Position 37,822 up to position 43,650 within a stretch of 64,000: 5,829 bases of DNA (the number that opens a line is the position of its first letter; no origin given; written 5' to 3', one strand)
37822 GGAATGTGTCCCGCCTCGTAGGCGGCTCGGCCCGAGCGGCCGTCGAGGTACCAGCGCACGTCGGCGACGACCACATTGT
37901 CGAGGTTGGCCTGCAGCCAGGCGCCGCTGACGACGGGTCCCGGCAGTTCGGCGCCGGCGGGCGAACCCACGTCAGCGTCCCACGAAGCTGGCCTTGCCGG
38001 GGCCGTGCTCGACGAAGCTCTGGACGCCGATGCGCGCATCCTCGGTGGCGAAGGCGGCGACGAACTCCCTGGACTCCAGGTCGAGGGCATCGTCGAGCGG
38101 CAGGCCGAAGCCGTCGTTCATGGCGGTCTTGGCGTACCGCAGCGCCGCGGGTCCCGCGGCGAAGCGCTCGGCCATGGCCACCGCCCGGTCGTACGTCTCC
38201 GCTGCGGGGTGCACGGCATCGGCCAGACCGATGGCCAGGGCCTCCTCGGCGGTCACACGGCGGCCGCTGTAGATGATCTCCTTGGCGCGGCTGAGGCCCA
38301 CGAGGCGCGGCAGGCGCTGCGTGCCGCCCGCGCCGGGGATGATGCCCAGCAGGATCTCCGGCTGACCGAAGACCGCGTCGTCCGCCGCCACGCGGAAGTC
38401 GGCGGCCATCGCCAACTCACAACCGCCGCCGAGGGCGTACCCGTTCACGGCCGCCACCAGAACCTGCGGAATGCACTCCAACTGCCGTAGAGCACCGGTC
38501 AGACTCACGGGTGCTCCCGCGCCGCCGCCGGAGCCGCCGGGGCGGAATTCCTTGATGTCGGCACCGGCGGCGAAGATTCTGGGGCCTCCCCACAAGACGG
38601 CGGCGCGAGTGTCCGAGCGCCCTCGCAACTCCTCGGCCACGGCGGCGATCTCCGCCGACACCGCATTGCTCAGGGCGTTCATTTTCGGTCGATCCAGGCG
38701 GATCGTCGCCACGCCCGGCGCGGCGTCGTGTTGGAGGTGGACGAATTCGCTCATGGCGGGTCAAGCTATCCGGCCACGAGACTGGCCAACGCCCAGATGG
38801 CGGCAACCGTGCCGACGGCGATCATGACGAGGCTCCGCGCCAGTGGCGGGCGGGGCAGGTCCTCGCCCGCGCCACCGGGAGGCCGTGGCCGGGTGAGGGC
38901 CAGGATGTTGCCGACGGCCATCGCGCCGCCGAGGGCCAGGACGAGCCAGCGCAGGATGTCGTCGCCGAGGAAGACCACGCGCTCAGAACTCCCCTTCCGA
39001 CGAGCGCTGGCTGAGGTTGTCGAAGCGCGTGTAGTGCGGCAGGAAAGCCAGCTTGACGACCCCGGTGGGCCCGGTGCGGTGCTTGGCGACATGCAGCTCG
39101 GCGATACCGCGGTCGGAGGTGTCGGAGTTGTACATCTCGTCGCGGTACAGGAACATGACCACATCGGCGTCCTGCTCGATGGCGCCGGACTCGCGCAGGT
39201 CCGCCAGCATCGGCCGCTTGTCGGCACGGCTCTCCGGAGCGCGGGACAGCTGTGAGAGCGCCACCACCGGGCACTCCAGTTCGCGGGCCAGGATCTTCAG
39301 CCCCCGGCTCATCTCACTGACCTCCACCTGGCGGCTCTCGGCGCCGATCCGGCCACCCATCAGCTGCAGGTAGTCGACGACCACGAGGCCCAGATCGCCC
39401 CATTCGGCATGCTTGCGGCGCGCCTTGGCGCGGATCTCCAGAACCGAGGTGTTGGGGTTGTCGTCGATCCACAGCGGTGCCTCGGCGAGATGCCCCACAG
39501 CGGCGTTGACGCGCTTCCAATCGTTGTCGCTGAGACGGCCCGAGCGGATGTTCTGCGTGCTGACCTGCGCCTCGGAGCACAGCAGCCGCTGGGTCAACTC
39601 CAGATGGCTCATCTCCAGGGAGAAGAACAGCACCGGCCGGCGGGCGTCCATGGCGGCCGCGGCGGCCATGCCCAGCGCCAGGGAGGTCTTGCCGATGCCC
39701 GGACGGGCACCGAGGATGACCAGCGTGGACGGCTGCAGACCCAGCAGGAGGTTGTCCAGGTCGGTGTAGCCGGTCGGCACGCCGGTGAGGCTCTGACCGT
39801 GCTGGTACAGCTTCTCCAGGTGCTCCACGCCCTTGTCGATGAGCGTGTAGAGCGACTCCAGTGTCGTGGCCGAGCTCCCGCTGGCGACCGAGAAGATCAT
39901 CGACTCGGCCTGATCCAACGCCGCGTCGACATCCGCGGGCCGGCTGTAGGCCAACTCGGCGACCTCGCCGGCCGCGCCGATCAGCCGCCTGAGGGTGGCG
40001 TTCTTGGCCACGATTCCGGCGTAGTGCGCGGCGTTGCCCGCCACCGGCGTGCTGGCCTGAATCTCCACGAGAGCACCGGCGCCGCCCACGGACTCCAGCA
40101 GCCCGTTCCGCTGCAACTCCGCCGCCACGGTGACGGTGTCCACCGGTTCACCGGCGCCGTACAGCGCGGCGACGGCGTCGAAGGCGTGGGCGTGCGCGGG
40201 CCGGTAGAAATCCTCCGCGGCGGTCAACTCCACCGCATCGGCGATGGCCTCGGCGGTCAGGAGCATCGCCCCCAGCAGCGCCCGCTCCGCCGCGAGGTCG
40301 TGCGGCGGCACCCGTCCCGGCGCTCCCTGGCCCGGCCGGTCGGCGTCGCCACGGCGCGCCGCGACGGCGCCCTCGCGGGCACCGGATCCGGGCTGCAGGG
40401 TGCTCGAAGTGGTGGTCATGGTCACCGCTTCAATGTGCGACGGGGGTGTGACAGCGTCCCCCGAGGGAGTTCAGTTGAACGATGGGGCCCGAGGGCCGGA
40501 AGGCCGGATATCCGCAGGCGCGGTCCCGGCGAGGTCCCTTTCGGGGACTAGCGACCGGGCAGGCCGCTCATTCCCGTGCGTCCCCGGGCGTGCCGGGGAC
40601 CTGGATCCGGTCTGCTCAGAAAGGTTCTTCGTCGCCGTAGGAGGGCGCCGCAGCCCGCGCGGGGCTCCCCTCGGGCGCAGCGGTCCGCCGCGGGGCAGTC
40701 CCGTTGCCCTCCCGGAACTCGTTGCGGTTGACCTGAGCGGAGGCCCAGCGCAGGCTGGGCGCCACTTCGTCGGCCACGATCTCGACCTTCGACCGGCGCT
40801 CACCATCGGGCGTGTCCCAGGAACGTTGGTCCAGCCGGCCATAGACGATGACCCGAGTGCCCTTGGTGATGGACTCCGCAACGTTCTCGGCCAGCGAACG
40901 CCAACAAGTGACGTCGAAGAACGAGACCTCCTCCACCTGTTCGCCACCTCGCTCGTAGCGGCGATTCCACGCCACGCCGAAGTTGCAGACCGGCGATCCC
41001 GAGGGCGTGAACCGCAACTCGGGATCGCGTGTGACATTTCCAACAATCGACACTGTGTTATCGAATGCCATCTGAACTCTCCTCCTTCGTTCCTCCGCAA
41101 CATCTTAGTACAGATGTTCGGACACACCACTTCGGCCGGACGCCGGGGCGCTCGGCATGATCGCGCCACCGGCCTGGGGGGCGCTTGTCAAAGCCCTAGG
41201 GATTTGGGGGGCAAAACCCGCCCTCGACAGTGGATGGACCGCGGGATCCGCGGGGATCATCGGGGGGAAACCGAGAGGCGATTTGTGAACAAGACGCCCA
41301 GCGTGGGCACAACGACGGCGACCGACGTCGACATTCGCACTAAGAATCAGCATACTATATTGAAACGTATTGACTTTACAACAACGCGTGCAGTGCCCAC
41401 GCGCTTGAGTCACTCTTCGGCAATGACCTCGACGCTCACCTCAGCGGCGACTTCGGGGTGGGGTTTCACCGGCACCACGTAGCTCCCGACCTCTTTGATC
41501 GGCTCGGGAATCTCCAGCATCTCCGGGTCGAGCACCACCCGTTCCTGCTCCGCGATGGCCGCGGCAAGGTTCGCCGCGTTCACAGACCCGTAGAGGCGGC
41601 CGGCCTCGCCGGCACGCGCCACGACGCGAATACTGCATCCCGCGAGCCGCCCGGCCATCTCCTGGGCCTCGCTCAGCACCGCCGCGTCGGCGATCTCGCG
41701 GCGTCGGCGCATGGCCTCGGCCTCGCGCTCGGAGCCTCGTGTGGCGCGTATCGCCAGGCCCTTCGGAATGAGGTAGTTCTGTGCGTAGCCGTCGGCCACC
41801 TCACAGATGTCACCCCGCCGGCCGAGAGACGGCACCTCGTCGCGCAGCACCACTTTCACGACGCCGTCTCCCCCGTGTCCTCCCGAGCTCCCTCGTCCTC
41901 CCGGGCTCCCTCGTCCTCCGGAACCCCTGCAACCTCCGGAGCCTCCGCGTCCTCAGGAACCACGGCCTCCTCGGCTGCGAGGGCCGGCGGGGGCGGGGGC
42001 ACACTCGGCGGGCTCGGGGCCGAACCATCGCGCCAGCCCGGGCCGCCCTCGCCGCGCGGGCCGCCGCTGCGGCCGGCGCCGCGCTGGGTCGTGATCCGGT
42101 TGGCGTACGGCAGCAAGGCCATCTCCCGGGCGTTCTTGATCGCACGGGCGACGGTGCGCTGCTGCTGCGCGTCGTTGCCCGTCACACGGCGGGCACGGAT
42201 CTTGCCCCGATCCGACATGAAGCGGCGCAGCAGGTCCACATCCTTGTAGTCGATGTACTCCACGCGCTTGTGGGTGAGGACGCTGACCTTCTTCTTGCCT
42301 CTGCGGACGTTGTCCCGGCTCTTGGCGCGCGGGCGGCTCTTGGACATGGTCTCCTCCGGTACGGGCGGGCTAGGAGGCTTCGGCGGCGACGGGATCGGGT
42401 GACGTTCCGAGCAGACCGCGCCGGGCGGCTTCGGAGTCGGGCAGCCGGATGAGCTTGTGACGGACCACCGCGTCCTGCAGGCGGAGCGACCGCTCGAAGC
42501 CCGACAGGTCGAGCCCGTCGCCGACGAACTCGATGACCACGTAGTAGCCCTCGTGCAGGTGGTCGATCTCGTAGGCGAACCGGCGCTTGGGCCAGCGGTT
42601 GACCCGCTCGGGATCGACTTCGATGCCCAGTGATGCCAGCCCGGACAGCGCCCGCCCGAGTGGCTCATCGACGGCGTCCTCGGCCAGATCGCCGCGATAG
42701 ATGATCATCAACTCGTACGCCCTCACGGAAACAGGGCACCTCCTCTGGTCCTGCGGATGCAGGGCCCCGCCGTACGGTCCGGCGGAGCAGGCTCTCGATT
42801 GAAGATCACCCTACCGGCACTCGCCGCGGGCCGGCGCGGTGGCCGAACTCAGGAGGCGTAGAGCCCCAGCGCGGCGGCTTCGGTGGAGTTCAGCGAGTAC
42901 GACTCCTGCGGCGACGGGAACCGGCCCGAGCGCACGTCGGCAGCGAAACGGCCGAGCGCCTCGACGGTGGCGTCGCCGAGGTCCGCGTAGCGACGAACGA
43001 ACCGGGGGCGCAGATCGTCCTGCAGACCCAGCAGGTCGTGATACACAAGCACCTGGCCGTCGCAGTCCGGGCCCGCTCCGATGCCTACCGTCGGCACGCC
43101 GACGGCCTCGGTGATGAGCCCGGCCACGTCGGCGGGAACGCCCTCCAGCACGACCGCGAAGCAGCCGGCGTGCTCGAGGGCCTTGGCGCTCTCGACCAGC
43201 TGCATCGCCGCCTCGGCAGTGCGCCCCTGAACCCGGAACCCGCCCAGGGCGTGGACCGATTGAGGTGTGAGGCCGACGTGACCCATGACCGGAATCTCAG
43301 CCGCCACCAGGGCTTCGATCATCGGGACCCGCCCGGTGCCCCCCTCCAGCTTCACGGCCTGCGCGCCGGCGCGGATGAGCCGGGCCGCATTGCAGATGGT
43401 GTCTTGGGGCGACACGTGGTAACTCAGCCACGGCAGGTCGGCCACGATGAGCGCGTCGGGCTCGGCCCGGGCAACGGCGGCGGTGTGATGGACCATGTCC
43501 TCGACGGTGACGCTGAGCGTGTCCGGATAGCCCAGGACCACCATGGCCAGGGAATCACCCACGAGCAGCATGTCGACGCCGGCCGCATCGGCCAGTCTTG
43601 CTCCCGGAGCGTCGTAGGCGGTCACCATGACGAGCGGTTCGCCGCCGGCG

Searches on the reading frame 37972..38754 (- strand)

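Call 17: search_protein_families(library=pfam, proteins=[window:37972-38754:-])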
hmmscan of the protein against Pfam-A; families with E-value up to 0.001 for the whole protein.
window:37972-38754:- (260 aa): 2 families
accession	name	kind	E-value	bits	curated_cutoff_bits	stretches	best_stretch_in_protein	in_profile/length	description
PF00378.25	ECH_1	-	4.9e-64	216.5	27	1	13-252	4-245/251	Enoyl-CoA hydratase/isomerase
PF16113.10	ECH_2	-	5.8e-26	92.2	27.2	1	16-187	2-177/335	Enoyl-CoA hydratase/isomerase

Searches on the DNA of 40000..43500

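Call 4: search_rna_families(source=window, start=40000, end=43500, threshold=evalue, max_evalue=10, show_alignments=3)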
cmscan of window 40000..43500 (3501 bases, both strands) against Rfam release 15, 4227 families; matches with E-value up to 10: 3.
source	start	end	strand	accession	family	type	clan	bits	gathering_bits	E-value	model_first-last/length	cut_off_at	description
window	40107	40179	+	RF04005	mir-4599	Gene; miRNA;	-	24.2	100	0.017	1-82/82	no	mir-4599 microRNA precursor family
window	43141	43181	+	RF04114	MIR4374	Gene; miRNA;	-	18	105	3.1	41-81/119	no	MIR4374 microRNA precursor family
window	42103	42172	+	RF03847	mir-1538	Gene; miRNA;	-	17.1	78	9.6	1-58/58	no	mir-1538 microRNA precursor family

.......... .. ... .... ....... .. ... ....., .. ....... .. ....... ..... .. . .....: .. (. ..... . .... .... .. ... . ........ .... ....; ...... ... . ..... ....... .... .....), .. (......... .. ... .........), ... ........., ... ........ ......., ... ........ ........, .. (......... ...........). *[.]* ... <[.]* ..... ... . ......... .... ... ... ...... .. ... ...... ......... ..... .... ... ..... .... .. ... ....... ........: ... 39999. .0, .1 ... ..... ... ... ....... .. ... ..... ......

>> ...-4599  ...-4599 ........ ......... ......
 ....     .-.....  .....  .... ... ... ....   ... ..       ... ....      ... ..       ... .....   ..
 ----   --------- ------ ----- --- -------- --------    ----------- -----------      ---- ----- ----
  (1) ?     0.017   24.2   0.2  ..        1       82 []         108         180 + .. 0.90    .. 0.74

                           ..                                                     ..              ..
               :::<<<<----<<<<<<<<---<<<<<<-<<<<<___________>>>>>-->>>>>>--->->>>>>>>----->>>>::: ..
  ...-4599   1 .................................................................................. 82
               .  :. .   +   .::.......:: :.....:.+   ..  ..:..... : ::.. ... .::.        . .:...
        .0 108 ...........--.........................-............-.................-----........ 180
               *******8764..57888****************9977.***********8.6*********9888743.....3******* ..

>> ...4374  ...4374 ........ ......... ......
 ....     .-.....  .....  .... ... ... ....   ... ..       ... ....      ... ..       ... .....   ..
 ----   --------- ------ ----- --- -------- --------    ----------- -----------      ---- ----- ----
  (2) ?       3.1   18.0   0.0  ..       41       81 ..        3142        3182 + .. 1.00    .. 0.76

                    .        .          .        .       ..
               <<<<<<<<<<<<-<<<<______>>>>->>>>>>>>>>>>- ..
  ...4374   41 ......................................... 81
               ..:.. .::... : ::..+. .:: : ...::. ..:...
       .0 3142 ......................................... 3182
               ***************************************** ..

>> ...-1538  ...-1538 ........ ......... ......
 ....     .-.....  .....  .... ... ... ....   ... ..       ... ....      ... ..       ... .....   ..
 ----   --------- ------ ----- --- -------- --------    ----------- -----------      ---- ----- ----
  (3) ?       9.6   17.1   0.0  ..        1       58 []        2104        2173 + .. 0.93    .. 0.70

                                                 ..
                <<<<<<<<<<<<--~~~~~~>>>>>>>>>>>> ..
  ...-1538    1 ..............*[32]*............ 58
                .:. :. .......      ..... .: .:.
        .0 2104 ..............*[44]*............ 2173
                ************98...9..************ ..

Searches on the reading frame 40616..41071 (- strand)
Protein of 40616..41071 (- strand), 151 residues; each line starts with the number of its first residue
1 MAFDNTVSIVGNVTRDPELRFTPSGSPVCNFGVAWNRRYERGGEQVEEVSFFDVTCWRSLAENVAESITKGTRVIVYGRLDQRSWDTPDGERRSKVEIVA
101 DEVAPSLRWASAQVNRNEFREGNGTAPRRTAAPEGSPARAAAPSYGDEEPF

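Call 6: find_encoding_contigs(protein=window:40616-41071:-, flank=6000, max_places=6)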
Protein window:40616-41071:- (151 aa): 17 contigs read that carry it; 6 places shown.
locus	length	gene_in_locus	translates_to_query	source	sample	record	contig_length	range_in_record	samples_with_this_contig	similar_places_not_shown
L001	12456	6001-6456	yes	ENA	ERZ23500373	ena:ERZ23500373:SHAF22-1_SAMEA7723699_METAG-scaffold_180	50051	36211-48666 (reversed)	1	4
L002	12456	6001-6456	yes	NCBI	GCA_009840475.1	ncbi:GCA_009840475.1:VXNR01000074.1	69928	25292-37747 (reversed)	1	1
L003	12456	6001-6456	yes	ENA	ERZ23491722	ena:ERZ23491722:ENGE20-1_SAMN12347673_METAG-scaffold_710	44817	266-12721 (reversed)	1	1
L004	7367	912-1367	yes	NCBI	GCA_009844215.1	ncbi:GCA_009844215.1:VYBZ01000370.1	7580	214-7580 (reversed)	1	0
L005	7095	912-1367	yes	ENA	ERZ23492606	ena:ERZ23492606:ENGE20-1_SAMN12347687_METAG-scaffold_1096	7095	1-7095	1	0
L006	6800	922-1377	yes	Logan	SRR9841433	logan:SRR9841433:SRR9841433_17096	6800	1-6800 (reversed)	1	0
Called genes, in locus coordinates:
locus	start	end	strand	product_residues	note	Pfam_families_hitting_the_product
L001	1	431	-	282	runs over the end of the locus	PF02645:DegV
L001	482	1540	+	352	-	PF00850:Hist_deacetyl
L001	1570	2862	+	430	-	PF01743:PolyA_pol, PF12627:PolyA_pol_RNAbd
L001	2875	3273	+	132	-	PF17249:DUF5318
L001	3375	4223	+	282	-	PF02548:Pantoate_transf, PF13714:PEP_mutase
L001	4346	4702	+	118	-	PF01250:Ribosomal_S6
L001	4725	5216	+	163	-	PF01084:Ribosomal_S18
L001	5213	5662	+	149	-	PF01281:Ribosomal_L9_N, PF03948:Ribosomal_L9_C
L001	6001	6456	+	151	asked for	PF00436:SSB, PF01336:tRNA_anti-codon (faint)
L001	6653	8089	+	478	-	PF00772:DnaB, PF03796:DnaB_C, PF13481:AAA_25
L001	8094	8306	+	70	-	-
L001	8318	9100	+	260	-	PF00378:ECH_1, PF16113:ECH_2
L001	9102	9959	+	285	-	PF00581:Rhodanese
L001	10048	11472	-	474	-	PF00672:HAMP, PF00512:HisKA, PF02518:HATPase_c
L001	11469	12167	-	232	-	PF00072:Response_reg, PF23198:PDE8A_N (weak), PF00486:Trans_reg_C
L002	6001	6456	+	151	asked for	PF00436:SSB, PF01336:tRNA_anti-codon (faint)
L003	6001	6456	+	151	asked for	PF00436:SSB, PF01336:tRNA_anti-codon (faint)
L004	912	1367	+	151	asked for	PF00436:SSB, PF01336:tRNA_anti-codon (faint)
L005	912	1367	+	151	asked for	PF00436:SSB, PF01336:tRNA_anti-codon (faint)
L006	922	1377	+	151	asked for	PF00436:SSB, PF01336:tRNA_anti-codon (faint)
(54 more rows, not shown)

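Call 7: find_related_loci(query=window:40616-41071:-, collection=genome_contigs, flank=3000)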
Query window:40616-41071:- (151 aa) in genome_contigs; peptide patterns used: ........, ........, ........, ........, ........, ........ (x = any residue, [..] = any of these).
177 stretches matched a pattern; 105 encode a relative of the query (tblastn E <= 1e-3); the best 80 are kept; 80 distinct loci.
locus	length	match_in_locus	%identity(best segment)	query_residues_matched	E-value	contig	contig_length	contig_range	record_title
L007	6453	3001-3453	97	1-151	1e-95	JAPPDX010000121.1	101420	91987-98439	MAG: bacterium isolate IRC4_bin_37 NODE_223_length_101420_cov_13.9952, whole genome shotgun sequence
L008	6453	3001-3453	95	1-151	9e-95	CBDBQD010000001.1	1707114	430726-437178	MAG: Acidimicrobiales bacterium isolate db1414f4-4500-4078-99cf-ff89edbfc6eb genome assembly, contig: contig_1, whole ge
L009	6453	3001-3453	95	1-151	3e-94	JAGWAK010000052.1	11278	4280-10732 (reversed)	MAG: Acidimicrobiia bacterium isolate 277c_5 scaffold_8799, whole genome shotgun sequence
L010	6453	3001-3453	92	1-151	8e-93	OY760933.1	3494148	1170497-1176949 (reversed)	MAG: Acidimicrobiales bacterium isolate b23e3463-bb66-4d81-aeee-4505f53c6dd8 genome assembly, chromosome: 1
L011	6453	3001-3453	91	1-151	1e-89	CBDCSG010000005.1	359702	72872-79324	MAG: Acidimicrobiales bacterium isolate 4bfa7ccb-6d32-468a-bdc8-90cf7c7e981b genome assembly, contig: contig_5, whole ge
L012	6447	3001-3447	87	1-151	6e-85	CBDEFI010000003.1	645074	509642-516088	MAG: Acidimicrobiales bacterium isolate 2e4b594b-7fba-4ce7-b97d-329b2cb5198a genome assembly, contig: contig_3, whole ge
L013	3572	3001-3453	92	1-151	2e-83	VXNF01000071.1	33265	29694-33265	MAG: Acidimicrobiia bacterium isolate SB0661_bin_55 NODE_1305_length_33265_cov_101.370400, whole genome shotgun sequence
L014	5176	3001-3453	93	1-151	2e-82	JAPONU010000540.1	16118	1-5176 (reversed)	MAG: bacterium isolate APA_bin_18 c_000000399827, whole genome shotgun sequence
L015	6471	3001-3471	87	1-151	4e-81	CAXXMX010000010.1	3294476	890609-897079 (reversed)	MAG: Acidimicrobiales bacterium isolate 44abe02d-1df9-4c9d-ba21-8d9b13a2b451 genome assembly, contig: contig_10, whole g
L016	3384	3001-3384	95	1-128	3e-80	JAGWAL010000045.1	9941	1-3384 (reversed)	MAG: Acidimicrobiia bacterium isolate 277c_6 scaffold_11121, whole genome shotgun sequence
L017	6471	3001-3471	84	1-151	3e-79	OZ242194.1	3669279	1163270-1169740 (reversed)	MAG: Acidimicrobiales bacterium isolate b96ec2c2-7b30-4efb-902b-edc41798273b genome assembly, chromosome: 1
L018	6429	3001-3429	70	1-151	9e-65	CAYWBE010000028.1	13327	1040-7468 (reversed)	MAG TPA_asm: uncultured Candidatus Microthrix sp. isolate SRP077602_co11_57 genome assembly, contig: NODE_5122_length_13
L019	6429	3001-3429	68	1-151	1e-63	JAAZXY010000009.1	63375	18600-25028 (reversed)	MAG: Acidimicrobiales bacterium isolate bin26s NODE_9_length_63375_cov_15.226279, whole genome shotgun sequence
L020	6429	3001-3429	69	1-151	1e-63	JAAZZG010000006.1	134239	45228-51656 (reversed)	MAG: Acidimicrobiales bacterium isolate bin95s NODE_6_length_134239_cov_44.732077, whole genome shotgun sequence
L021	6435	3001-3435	68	1-151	6e-62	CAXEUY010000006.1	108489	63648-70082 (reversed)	MAG TPA_asm: uncultured Microthrixaceae bacterium isolate ERR599013_concoct_60 genome assembly, contig: ERZ838699.14, wh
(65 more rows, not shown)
